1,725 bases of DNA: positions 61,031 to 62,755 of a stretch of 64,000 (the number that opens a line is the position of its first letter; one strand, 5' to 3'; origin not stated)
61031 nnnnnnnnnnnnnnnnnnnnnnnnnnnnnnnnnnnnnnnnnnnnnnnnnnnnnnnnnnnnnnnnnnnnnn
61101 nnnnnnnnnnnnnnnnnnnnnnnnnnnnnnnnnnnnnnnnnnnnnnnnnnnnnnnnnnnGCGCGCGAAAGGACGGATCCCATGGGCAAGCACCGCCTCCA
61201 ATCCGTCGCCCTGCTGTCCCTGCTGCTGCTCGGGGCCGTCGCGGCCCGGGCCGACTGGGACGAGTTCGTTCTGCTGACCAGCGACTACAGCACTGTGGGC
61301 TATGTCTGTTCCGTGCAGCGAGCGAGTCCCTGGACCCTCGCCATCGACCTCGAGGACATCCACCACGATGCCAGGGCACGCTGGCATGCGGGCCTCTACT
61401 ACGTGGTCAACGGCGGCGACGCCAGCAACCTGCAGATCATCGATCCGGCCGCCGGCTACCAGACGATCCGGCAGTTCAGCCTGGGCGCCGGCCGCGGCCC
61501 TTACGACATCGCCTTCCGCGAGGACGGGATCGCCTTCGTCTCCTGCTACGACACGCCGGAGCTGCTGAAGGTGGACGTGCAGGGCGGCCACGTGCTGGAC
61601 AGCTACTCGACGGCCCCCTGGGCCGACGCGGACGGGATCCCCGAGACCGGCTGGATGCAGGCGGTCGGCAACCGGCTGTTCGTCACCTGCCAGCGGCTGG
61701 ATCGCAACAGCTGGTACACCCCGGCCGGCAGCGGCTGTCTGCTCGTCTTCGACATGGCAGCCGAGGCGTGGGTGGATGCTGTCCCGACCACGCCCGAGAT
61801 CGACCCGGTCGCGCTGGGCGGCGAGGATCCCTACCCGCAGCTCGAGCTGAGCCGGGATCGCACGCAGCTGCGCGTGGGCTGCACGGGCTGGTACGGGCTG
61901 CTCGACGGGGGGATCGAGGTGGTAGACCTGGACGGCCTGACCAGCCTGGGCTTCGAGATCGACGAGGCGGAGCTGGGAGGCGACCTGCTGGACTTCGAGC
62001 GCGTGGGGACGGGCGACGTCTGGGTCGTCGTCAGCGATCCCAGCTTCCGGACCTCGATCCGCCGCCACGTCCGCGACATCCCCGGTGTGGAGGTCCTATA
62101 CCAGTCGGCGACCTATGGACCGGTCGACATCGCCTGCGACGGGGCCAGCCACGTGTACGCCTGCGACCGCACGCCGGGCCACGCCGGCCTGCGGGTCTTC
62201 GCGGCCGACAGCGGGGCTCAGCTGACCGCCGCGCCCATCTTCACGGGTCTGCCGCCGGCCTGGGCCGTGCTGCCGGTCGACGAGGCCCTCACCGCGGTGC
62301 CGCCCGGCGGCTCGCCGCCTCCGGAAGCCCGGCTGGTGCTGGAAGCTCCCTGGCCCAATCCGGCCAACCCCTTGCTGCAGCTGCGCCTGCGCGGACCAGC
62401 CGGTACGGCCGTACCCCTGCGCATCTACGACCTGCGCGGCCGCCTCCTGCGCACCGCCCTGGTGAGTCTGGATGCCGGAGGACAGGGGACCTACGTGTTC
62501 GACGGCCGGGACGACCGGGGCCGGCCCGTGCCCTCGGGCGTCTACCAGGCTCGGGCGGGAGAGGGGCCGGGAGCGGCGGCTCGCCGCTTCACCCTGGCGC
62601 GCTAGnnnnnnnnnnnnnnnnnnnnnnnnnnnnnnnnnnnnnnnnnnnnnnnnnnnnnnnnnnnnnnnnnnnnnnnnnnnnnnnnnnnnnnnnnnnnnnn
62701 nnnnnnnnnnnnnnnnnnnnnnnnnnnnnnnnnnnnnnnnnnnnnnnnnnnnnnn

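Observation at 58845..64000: B12 riboswitch controlling a btuB-like receptor, a beta-propeller (BtuG-like candidate), a PduO adenosyltransferase and an MFS transporter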

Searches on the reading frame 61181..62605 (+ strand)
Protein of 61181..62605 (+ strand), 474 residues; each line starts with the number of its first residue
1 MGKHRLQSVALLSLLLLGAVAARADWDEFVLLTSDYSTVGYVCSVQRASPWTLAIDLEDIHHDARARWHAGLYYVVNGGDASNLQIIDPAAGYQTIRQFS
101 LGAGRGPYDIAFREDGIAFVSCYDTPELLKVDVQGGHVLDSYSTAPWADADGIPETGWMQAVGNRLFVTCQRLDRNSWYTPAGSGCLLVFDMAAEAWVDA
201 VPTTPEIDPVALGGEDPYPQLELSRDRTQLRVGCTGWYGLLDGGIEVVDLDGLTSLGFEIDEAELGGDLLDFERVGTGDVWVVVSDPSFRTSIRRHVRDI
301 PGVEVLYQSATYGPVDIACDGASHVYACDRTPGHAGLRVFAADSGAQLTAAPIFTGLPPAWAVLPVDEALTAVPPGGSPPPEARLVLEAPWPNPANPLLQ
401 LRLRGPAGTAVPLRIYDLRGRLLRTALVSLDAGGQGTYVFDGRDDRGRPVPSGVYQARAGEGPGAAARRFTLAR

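Call 8: search_protein_families(library=pfam, proteins=[window:61181-62605:+], max_evalue=0.01)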
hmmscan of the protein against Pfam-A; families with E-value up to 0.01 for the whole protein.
window:61181-62605:+ (474 aa): 1 family
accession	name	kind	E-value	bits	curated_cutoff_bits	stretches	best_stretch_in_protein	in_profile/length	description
PF13860.13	FlgD_ig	-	2.5e-06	27.8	27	1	402-459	17-73/79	FlgD Ig-like domain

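Call 10: search_protein_families(library=ncbifam, proteins=[window:61181-62605:+], max_evalue=0.01)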
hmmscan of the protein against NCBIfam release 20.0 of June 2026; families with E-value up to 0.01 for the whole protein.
window:61181-62605:+ (474 aa): 0 families

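Call 11: find_homologous_proteins(query=window:61181-62605:+)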
Query window:61181-62605:+ (474 aa): 263 proteins with E <= 0.001 among 8000 candidates; the best 120 are listed.
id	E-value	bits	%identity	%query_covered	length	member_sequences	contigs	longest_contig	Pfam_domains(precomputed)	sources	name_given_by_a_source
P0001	0.0e+0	1087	100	100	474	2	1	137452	PF13860.13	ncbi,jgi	-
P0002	1.5e-260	883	84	97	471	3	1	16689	-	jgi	jgi:hypothetical protein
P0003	3.1e-174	598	62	98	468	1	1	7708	PF13860.13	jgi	jgi:hypothetical protein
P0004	5.6e-162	558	55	95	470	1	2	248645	PF13860.13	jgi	jgi:hypothetical protein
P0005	1.8e-159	550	56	95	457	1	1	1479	PF13860.13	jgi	jgi:hypothetical protein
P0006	5.4e-157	542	56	98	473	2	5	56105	PF13860.13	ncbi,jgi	-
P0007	1.9e-156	540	56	100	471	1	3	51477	PF13860.13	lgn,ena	-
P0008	4.5e-156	539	54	99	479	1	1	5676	-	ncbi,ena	-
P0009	7.4e-151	521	57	95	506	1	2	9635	PF13860.13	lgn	-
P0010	2.0e-149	517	56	94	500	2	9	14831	PF13860.13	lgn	-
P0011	1.1e-147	511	54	98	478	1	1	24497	PF13860.13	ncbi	ncbi:MAG: FlgD immunoglobulin-like domain containing protein [bacterium]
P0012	2.8e-147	510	56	95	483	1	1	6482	-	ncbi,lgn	-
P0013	2.2e-146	507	56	92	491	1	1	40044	-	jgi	jgi:hypothetical protein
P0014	3.5e-145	503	52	95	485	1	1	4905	PF13860.13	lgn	-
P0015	5.7e-144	499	54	95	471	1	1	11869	PF13860.13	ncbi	-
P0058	1.1e-119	418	46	98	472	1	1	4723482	PF13860.13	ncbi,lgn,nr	ncbi:MAG: hypothetical protein IPK64_15565 [bacterium]|nr:hypothetical protein [bacterium]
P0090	1.4e-110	388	45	99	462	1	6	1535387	PF13860.13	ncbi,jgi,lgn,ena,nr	ncbi:MAG TPA: FlgD immunoglobulin-like domain containing protein [Candidatus Krumholzibacteria bacte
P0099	5.2e-102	360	43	98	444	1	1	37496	PF18962.8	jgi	jgi:hypothetical protein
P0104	9.4e-77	277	37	98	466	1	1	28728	PF18962.8,PF13860.13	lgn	-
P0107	3.0e-75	272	37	95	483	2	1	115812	PF13860.13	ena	-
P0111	3.2e-74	269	39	94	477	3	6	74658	PF13860.13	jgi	jgi:hypothetical protein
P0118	1.4e-72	263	38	96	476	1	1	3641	PF18962.8,PF13860.13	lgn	-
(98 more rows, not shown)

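Call 15: find_encoding_contigs(protein=P0001, flank=10000, max_places=3)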
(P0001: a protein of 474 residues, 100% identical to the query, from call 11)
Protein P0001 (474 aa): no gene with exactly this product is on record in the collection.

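Call 16: find_encoding_contigs(protein=P0004, flank=8000, max_places=2)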
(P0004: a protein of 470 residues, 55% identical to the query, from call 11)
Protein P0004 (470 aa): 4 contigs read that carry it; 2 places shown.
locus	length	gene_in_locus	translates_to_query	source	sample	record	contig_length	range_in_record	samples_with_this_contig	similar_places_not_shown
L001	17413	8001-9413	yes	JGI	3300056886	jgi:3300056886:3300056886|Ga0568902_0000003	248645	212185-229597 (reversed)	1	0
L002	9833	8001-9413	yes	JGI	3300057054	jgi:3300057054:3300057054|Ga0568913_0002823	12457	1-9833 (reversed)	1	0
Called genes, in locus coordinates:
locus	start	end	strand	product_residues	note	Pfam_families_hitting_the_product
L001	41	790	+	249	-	PF01569:PAP2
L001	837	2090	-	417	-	PF00753:Lactamase_B, PF23023:Anti-Pycsar_Apyc1 (weak)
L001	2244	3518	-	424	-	PF00285:Citrate_synt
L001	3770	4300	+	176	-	PF02915:Rubrerythrin (weak), PF13668:Ferritin_2 (weak), PF02915:Rubrerythrin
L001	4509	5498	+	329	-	PF01207:Dus, PF03740:PdxJ (faint), PF03060:NMO (faint)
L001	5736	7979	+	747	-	PF07715:Plug, PF00593:TonB_dep_Rec_b-barrel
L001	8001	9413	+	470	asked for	PF13860:FlgD_ig (weak)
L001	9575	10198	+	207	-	PF01923:Cob_adeno_trans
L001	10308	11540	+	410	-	PF07690:MFS_1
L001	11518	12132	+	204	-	PF04542:Sigma70_r2, PF08281:Sigma70_r4_2, PF04545:Sigma70_r4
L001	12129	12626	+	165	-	PF13490:zf-HC2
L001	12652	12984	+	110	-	PF01906:YbjQ_1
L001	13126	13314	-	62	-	PF12797:Fer4_2 (faint), PF13237:Fer4_10, PF00037:Fer4 (weak), PF12837:Fer4_6 (weak), PF13187:Fer4_9, PF12838:Fer4_7, PF25160:LdpA_Fe-S-bd (weak), PF00037:Fer4, +4 more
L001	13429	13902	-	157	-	PF07291:MauE, PF07681:DoxX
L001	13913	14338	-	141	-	PF00581:Rhodanese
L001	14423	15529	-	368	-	PF07610:DUF1573, PF22544:HYDIN_VesB_CFA65-like_Ig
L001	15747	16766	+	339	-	PF07885:Ion_trans_2, PF02254:TrkA_N, PF02080:TrkA_C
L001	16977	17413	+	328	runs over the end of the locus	PF00291:PALP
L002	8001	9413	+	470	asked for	PF13860:FlgD_ig (weak)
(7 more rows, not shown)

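Call 17: find_encoding_contigs(protein=P0058, flank=8000, max_places=2)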
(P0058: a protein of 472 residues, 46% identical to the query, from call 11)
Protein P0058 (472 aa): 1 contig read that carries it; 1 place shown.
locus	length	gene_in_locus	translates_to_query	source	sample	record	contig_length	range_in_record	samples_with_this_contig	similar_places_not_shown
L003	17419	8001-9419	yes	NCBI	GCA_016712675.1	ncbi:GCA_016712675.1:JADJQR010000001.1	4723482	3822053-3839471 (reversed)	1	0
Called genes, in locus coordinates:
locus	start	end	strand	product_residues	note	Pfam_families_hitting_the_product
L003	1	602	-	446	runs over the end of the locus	PF07244:POTRA, PF01103:Omp85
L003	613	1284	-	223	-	-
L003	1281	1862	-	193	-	-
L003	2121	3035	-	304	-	PF01557:FAA_hydrolase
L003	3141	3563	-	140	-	PF00011:HSP20, PF17886:ArsA_HSP20 (weak)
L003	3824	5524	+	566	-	PF07244:POTRA (weak)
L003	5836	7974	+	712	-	PF07715:Plug, PF00593:TonB_dep_Rec_b-barrel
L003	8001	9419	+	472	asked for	PF13860:FlgD_ig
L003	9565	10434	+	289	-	PF08242:Methyltransf_12 (faint)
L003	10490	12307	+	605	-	-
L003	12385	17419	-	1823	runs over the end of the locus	PF22148:Fervidolysin_NPro-like (weak), PF00082:Peptidase_S8, PF06119:NIDO (faint), PF07610:DUF1573 (faint), PF19190:BACON_2 (faint), PF15780:ASH (weak), PF15780:ASH (weak), PF13860:FlgD_ig (weak), +2 more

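Call 18: find_encoding_contigs(protein=P0090, flank=8000, max_places=2)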
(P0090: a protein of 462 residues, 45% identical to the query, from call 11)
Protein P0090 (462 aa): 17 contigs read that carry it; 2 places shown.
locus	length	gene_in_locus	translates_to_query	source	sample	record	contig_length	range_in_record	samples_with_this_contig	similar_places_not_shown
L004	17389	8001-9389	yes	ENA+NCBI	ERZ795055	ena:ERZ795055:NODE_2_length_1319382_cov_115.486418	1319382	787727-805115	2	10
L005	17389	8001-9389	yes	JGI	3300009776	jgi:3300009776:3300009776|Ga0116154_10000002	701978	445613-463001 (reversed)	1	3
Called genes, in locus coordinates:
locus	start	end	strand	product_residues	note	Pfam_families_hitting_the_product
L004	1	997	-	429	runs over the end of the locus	-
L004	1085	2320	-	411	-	PF00753:Lactamase_B, PF12706:Lactamase_B_2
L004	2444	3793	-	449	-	PF00285:Citrate_synt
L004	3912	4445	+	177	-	PF02915:Rubrerythrin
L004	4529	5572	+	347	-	PF01207:Dus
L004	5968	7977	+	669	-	PF07715:Plug, PF00593:TonB_dep_Rec_b-barrel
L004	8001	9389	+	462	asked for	PF13860:FlgD_ig (weak)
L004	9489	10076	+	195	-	PF01923:Cob_adeno_trans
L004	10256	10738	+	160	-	PF04542:Sigma70_r2, PF07638:Sigma70_ECF (weak), PF08281:Sigma70_r4_2, PF04545:Sigma70_r4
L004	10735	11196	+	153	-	-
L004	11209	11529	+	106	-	PF01906:YbjQ_1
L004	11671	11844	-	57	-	PF12797:Fer4_2 (faint), PF12837:Fer4_6 (faint), PF13237:Fer4_10, PF14697:Fer4_21, PF12800:Fer4_4 (faint), PF12838:Fer4_7, PF13187:Fer4_9, PF00037:Fer4 (weak), +1 more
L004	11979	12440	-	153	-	PF07291:MauE, PF07681:DoxX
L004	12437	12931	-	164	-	PF00581:Rhodanese (weak)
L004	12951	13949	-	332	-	PF15780:ASH (weak), PF22544:HYDIN_VesB_CFA65-like_Ig, PF07610:DUF1573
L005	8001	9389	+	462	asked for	PF13860:FlgD_ig (weak)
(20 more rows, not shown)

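Call 20: find_encoding_contigs(protein=P0107, flank=8000, max_places=2)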
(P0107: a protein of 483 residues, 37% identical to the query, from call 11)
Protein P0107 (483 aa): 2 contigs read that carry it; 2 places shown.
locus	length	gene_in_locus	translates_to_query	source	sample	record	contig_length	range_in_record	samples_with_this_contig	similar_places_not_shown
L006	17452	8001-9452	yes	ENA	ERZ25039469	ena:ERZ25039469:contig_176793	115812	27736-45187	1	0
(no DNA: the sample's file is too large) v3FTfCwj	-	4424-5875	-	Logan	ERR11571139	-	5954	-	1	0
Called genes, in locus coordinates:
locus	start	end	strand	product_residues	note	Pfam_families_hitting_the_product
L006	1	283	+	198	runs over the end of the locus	PF07638:Sigma70_ECF, PF08281:Sigma70_r4_2 (weak)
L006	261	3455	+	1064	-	PF00069:Pkinase, PF07714:PK_Tyr_Ser-Thr, PF03109:ABC1, PF25175:Beta-prop_WDR5, PF25391:WD40_Gbeta, PF23381:Beta-prop_IFT122_1st, PF24814:WD40_Prp19, PF25174:Beta-prop_THOC3, +95 more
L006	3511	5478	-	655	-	PF12439:GDE_N, PF06202:GDE_C, PF22422:MGH1-like_GH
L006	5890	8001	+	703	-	PF07715:Plug, PF00593:TonB_dep_Rec_b-barrel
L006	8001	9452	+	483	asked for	PF13860:FlgD_ig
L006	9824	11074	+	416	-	PF01773:Nucleos_tra2_N, PF07670:Gate, PF07662:Nucleos_tra2_C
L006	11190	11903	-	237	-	-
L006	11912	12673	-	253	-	PF03734:YkuD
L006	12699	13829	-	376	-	PF03734:YkuD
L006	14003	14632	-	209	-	-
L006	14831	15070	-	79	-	-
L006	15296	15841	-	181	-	PF04471:Mrr_cat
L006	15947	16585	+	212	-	PF27545:CsoS1D_N, PF00936:BMC (weak)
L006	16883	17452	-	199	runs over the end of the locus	PF01928:CYTH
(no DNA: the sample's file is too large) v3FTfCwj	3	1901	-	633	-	?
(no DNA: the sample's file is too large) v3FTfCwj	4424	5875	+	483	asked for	PF13860:FlgD_ig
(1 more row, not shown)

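Call 21: find_encoding_contigs(protein=P0111, flank=8000, max_places=2)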
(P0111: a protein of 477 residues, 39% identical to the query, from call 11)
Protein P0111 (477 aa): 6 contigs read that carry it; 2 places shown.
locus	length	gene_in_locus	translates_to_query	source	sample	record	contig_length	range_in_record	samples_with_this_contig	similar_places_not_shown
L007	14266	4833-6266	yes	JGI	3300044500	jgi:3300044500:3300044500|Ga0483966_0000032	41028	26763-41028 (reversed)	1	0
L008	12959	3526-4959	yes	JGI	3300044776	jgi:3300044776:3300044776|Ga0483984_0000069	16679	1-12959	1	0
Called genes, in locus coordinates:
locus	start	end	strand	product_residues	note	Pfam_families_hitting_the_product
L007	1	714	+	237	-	?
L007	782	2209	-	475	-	PF13860:FlgD_ig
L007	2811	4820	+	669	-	PF07715:Plug, PF00593:TonB_dep_Rec_b-barrel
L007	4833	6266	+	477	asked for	PF13860:FlgD_ig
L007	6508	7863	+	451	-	PF16491:Peptidase_M48_N, PF01435:Peptidase_M48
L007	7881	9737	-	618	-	PF16889:Hepar_II_III_N, PF07940:Hepar_II_III_C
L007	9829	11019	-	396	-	PF01738:DLH, PF02129:Peptidase_S15, PF12146:Hydrolase_4 (weak), PF00326:Peptidase_S9, PF02230:Abhydrolase_2 (faint)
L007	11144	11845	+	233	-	PF00702:Hydrolase, PF12710:HAD, PF13419:HAD_2, PF13242:Hydrolase_like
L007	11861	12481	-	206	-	PF00702:Hydrolase, PF12710:HAD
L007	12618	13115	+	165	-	PF01726:LexA_DNA_bind (weak), PF04545:Sigma70_r4 (weak), PF12802:MarR_2 (weak), PF13404:HTH_AsnC-type, PF13412:HTH_24, PF01047:MarR (weak), PF12840:HTH_20 (weak), PF01037:AsnC_trans_reg, +3 more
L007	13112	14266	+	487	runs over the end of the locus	PF00202:Aminotran_3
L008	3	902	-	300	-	?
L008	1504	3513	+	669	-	PF07715:Plug, PF00593:TonB_dep_Rec_b-barrel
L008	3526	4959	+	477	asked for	PF13860:FlgD_ig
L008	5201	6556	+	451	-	PF16491:Peptidase_M48_N, PF01435:Peptidase_M48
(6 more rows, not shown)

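Call 23: predict_structure(alignment_id=A1)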
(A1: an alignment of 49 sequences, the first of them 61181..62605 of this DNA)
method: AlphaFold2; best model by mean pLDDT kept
length: 474 residues; sequences in the alignment: 49
mean_pLDDT: 90.6   pTM: 0.74
mean pLDDT of the five models: 90.6, 90.5, 90.2, 89.5, 89.4
residues with pLDDT >= 90: 368; 70-90: 65; 50-70: 20; < 50: 21
segments of 3 or more residues with pLDDT < 50: 18-23, 369-381
pLDDT, mean of each block of 10 residues (from residue 1): 54 54 73 93 96 96 95 95 97 97 95 94 97 96 92 93 96 88 93 97 95 95 92 93 97 96 97 91 95 94 96 95 94 95 96 97 78 32 79 94 95 95 97 95 97 97 88 92
secondary structure, 60 per line:
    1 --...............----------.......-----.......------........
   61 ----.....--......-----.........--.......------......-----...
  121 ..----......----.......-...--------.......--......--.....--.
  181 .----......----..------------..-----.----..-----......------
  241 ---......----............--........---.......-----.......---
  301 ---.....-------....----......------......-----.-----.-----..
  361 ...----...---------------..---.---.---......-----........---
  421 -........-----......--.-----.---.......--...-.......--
elements in order: H3-17 E28-34 E40-46 E53-60 E65-69 E72-77 E83-88 E94-100 E107-112 E118-122 E127-132 E137-143 E156-162 E165-170 E186-191 E229-234 E244-249 E254-261 H262-265 E268-275 E279-285 E291-297 E304-308 E316-319 E324-329 E336-341 E359-363 E399-404 E410-417 E422-429 E435-440 E453-459 E466-472

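Call 25: fold_search(model_id=the predicted structure, library=pdb)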
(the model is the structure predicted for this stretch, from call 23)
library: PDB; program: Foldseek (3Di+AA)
matches with E <= 10: 1810; with E <= 0.001: 674
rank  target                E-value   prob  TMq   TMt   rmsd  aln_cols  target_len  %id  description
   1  1l0q_A                1.3e-14  1.00  0.50  0.60  16.8       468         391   13  Tandem YVTN beta-propeller and PKD domains from an archaeal surface layer protein (released 2002-11-06)
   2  5m11                  2.2e-12  1.00  0.43  0.28  22.7       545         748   15  Structural and functional probing of PorZ, an essential bacterial surface component of the type-IX secretion system of h (released 2016-11-09)
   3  8bai_B                2.2e-10  1.00  0.54  0.78   3.8       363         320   12  The surface-exposed lipo-protein of BtuG2 in complex with cyanocobalamin. (released 2023-10-25)
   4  8bai_A                3.2e-10  1.00  0.54  0.78   3.8       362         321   12  The surface-exposed lipo-protein of BtuG2 in complex with cyanocobalamin. (released 2023-10-25)
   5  3dsm                  3.4e-10  1.00  0.53  0.74   4.0       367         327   12  Crystal structure of the surface layer protein BACUNI_02894 from Bacteroides uniformis, Northeast Structural Genomics Co (released 2008-09-09)
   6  8bmy_A                3.4e-10  1.00  0.53  0.73   4.1       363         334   12  Bacteroides thetaiotaomicron surface lipoprotein bound to cyanocobalamin (released 2023-08-16)
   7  8ptd                  5.5e-10  1.00  0.52  0.70   4.6       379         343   13  The surface-exposed lipo-protein of BtuG1 in complex with cyanocobalamin. (released 2024-07-24)
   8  8okv_A                5.8e-10  1.00  0.52  0.74   4.3       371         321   12  lipoprotein BT2095 from Bacteroides thetaiotamicron bound to cyanocobalamin CnCbl (released 2023-09-20)
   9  8bn0                  7.4e-10  1.00  0.55  0.75   3.6       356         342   13  Bacteroides thetaiotaomicron surface protein BT1954 bound to (released 2023-08-16)
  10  8bmz_A                7.4e-10  1.00  0.53  0.74   4.1       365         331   12  Bacteroides thetaiotaomicron surface lipoprotein BT1954 bound to adenosylcobalamin (released 2023-08-16)
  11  8bmz_B                9.8e-10  1.00  0.53  0.72   4.3       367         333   12  Bacteroides thetaiotaomicron surface lipoprotein BT1954 bound to adenosylcobalamin (released 2023-08-16)
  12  8bmx_D                1.2e-09  1.00  0.37  0.51  19.3       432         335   12  Bacteroides thetaiotaomicron B12 TonB dependent transporter in complex with a surface lipoprotein (released 2023-09-20)
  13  8okv_C                1.7e-09  1.00  0.36  0.51  19.4       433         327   10  lipoprotein BT2095 from Bacteroides thetaiotamicron bound to cyanocobalamin CnCbl (released 2023-09-20)
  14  8okv_D                2.3e-09  1.00  0.36  0.52  19.3       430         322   11  lipoprotein BT2095 from Bacteroides thetaiotamicron bound to cyanocobalamin CnCbl (released 2023-09-20)
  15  8okv_B                5.1e-09  1.00  0.37  0.51  19.4       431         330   11  lipoprotein BT2095 from Bacteroides thetaiotamicron bound to cyanocobalamin CnCbl (released 2023-09-20)
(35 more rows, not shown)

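Call 26: search_solved_structures(query=A1, max_evalue=1)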
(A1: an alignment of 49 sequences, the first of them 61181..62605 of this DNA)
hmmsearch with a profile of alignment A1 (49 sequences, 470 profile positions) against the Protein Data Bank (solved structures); distinct sequences matched with E-value up to 1: 66 (the best 60 are shown).
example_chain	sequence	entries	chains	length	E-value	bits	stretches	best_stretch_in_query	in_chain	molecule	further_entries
3c12_A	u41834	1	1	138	3.3e-09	39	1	399-464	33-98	Flagellar protein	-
7eh9_A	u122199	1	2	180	7e-08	34.6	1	402-460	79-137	Basal-body rod modification protein FlgD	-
7bhq_A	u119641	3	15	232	1.1e-07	34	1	402-460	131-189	Basal-body rod modification protein FlgD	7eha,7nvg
3osv_A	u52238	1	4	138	8.7e-07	31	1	404-459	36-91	Flagellar basal-body rod modification protein FlgD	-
5m11_A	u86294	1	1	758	0.00012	24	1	381-464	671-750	Immunoreactive 84kD antigen PG93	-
4zzf_A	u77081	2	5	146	0.038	15.7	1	426-463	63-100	Flagellar basal body rod modification protein | Basal-body rod modification protein FlgD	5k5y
4zzk_A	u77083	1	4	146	0.039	15.7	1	426-463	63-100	Basal-body rod modification protein FlgD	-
8okv_B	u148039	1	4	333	0.054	15.2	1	106-170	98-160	Putative surface layer protein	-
7zgp_D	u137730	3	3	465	0.064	15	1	67-160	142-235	Polyadenylation factor subunit 2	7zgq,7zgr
6eoj_D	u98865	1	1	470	0.065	14.9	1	67-160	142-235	Polyadenylation factor subunit 2,Polyadenylation factor subunit 2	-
8p97_B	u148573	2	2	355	0.066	14.9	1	106-170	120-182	Putative surface layer protein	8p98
8puj_A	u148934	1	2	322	0.079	14.7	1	106-170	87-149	YncE family protein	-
4gn7_A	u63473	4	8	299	0.15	13.8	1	108-143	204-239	Regucalcin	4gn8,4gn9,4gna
3g4e_A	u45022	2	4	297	0.15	13.8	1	108-143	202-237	Regucalcin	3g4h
4gnb_A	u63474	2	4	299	0.15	13.8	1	108-143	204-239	Regucalcin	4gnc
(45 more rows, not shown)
